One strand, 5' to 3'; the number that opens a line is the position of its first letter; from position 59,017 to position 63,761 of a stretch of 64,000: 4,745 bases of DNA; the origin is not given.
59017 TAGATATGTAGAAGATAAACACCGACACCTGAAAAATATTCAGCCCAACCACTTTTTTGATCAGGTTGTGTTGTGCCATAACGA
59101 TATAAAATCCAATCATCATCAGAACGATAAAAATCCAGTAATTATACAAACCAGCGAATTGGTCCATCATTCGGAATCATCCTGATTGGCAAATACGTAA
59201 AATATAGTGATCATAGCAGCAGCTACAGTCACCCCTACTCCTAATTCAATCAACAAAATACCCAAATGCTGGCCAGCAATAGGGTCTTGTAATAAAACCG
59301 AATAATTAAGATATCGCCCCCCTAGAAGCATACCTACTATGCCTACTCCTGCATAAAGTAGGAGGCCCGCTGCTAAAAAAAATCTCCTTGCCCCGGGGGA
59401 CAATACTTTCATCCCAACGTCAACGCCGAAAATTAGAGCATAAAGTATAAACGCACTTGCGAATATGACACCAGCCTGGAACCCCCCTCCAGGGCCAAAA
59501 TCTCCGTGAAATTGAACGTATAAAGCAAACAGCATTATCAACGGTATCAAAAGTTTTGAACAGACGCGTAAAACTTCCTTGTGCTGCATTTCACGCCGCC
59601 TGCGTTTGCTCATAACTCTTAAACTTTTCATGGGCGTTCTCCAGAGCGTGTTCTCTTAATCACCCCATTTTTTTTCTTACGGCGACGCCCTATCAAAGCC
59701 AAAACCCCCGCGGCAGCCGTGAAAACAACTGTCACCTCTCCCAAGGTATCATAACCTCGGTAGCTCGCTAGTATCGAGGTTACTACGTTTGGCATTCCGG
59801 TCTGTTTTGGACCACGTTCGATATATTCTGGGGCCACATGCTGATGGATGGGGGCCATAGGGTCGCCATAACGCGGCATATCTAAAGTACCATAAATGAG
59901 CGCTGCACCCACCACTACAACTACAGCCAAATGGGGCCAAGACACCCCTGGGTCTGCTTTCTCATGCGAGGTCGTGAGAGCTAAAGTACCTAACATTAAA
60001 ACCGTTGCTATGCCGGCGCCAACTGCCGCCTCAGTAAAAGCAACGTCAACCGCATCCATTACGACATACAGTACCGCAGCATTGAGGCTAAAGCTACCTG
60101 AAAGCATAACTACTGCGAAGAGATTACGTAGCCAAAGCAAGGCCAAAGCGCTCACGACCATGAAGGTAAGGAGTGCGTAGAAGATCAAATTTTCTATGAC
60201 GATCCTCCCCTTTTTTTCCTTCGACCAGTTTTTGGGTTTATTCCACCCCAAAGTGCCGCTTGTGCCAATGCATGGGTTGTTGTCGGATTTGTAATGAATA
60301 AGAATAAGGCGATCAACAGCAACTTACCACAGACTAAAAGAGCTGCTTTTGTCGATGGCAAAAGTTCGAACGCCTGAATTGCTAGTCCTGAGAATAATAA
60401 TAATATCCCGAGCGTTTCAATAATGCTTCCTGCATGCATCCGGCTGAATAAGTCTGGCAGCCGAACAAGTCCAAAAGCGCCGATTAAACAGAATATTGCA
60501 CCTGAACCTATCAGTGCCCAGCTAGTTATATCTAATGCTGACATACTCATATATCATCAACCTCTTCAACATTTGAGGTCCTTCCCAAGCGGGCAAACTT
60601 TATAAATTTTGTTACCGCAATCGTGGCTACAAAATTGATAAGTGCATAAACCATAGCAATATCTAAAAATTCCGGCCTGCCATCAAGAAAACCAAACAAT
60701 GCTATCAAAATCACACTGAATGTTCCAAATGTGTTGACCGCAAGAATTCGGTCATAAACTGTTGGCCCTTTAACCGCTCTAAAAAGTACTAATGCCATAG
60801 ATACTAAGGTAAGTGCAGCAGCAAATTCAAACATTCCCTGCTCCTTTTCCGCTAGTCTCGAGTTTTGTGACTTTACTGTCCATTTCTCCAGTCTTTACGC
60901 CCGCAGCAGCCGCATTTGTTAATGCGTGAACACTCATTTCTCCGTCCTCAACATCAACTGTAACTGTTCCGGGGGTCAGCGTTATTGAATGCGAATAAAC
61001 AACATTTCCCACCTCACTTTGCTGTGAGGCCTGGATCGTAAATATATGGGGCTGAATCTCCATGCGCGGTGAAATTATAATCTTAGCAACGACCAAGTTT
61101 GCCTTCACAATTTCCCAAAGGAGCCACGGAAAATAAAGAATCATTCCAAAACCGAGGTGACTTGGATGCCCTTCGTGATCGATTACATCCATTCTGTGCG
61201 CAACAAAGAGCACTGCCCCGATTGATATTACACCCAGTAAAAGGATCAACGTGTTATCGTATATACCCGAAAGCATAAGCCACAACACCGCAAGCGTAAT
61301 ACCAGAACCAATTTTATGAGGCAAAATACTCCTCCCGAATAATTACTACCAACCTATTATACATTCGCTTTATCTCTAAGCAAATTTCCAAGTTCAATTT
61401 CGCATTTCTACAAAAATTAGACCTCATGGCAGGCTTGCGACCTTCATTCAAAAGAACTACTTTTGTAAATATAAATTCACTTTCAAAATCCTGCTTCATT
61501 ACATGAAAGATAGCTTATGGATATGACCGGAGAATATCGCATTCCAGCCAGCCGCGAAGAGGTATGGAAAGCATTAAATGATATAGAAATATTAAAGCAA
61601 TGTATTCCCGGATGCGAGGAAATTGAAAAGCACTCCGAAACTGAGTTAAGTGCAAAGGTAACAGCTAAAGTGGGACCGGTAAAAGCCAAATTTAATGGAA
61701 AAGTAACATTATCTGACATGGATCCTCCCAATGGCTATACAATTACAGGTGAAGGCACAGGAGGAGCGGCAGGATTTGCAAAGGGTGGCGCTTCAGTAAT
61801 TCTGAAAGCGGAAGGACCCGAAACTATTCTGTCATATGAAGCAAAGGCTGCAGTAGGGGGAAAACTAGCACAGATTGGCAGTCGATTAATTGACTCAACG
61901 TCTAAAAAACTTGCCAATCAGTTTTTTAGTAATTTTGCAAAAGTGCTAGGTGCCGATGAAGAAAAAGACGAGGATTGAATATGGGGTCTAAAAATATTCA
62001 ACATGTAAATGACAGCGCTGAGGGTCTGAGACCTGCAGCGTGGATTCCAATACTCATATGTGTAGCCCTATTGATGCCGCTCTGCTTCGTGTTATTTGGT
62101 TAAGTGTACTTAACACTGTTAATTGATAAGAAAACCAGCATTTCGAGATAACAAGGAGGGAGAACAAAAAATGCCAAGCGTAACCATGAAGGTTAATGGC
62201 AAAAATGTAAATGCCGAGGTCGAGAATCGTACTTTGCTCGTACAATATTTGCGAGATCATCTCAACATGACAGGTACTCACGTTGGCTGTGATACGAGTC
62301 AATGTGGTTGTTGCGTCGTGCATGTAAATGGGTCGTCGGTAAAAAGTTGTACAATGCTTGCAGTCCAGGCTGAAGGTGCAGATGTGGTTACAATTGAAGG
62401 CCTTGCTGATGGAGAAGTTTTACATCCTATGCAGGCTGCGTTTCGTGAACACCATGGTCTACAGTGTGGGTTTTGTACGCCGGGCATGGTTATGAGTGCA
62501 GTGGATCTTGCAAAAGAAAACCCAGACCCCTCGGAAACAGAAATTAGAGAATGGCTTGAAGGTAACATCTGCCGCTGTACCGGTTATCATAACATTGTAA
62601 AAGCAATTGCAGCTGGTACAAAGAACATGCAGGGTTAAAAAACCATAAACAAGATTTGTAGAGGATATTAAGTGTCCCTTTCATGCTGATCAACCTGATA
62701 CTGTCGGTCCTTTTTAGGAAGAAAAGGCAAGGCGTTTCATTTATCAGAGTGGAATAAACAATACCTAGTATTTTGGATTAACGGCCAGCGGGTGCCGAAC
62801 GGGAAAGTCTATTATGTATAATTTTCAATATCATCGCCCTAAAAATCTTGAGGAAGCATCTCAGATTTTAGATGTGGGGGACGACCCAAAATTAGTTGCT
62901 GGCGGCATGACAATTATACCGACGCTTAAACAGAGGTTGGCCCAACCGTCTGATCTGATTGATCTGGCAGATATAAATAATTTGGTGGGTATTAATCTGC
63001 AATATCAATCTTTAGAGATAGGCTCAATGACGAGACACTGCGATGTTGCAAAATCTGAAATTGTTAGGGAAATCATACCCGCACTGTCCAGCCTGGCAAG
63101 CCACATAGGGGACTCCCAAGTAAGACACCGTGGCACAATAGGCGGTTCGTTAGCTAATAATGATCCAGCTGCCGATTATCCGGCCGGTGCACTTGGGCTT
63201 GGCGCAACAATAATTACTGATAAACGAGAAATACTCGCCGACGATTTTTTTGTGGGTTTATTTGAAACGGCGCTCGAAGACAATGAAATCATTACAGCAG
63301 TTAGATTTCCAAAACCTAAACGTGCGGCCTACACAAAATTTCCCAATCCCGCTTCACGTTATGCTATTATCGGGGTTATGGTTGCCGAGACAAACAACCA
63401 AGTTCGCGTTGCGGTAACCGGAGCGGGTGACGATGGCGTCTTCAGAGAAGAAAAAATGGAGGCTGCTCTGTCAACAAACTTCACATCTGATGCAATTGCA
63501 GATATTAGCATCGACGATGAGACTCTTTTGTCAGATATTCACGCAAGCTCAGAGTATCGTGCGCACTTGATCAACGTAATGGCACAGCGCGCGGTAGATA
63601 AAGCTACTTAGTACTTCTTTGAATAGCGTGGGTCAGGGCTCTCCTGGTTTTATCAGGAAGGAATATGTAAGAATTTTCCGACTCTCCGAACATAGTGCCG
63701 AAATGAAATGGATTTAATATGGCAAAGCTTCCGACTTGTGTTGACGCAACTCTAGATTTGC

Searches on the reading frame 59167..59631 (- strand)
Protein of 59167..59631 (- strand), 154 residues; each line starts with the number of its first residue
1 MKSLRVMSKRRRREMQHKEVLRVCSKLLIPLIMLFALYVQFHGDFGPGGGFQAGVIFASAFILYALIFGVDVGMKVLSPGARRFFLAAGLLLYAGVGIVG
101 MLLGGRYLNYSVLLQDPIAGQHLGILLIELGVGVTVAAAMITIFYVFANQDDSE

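Call 11: search_protein_families(library=pfam, proteins=[window:59167-59631:-], max_evalue=0.00001)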
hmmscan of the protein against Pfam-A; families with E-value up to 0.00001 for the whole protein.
window:59167-59631:- (154 aa): 1 family
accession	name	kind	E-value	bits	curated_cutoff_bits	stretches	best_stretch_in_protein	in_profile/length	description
PF04039.18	MnhB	-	5.3e-28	98.2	22.5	1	20-142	1-127/127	Domain related to MnhB subunit of Na+/H+ antiporter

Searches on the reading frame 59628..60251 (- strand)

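Call 11: search_protein_families(library=pfam, proteins=[window:59628-60251:-], max_evalue=0.00001)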
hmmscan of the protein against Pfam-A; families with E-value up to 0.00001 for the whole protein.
window:59628-60251:- (207 aa): 2 families
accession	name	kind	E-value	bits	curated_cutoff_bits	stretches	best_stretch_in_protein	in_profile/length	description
PF13244.11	MbhD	-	3.5e-15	56.3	27.2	1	30-93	2-65/67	MBH, subunit D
PF20501.3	MbhE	-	1.8e-11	44.4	27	1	133-197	27-91/98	MBH, subunit E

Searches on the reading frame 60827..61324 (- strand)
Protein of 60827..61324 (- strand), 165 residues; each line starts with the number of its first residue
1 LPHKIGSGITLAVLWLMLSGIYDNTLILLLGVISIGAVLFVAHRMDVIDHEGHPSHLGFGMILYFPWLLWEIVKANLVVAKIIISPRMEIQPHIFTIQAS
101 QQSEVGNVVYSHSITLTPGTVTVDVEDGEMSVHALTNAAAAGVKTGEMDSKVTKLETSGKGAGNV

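Call 11: search_protein_families(library=pfam, proteins=[window:60827-61324:-], max_evalue=0.00001)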
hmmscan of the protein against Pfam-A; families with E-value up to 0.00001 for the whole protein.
window:60827-61324:- (165 aa): 1 family
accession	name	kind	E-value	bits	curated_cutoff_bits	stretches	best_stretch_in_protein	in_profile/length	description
PF01899.21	MNHE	-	3.9e-29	101.7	27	1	9-137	2-124/145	Na+/H+ ion antiporter subunit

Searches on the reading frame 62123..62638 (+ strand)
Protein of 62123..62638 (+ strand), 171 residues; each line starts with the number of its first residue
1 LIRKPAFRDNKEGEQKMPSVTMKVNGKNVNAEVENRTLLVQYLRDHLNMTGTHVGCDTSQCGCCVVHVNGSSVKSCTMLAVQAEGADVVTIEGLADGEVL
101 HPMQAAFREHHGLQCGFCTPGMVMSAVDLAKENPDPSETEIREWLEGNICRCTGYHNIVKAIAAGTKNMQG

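Call 78: search_protein_families(library=pfam, proteins=[window:62123-62638:+], max_evalue=0.00001)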
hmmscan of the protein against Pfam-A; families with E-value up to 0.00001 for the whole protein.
window:62123-62638:+ (171 aa): 2 families
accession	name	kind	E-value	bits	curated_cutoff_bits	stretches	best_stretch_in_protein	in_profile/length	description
PF01799.25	Fer2_2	-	9.6e-36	122.2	30.3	1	90-162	1-74/75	[2Fe-2S] binding domain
PF00111.32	Fer2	-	3.8e-07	30.4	21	1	23-76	2-55/77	2Fe-2S iron-sulfur cluster binding domain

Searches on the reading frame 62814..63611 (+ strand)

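Call 11: search_protein_families(library=pfam, proteins=[window:62814-63611:+], max_evalue=0.00001)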
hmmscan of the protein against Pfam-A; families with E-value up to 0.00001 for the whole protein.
window:62814-63611:+ (265 aa): 2 families
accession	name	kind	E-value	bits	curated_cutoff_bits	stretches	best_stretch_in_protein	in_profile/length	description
PF00941.27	FAD_binding_5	-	2.8e-44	151.4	27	1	3-168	2-170/170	FAD binding domain in molybdopterin dehydrogenase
PF03450.22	CO_deh_flav_C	-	1e-06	29.2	25.5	1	172-263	2-101/102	CO dehydrogenase flavoprotein C-terminal domain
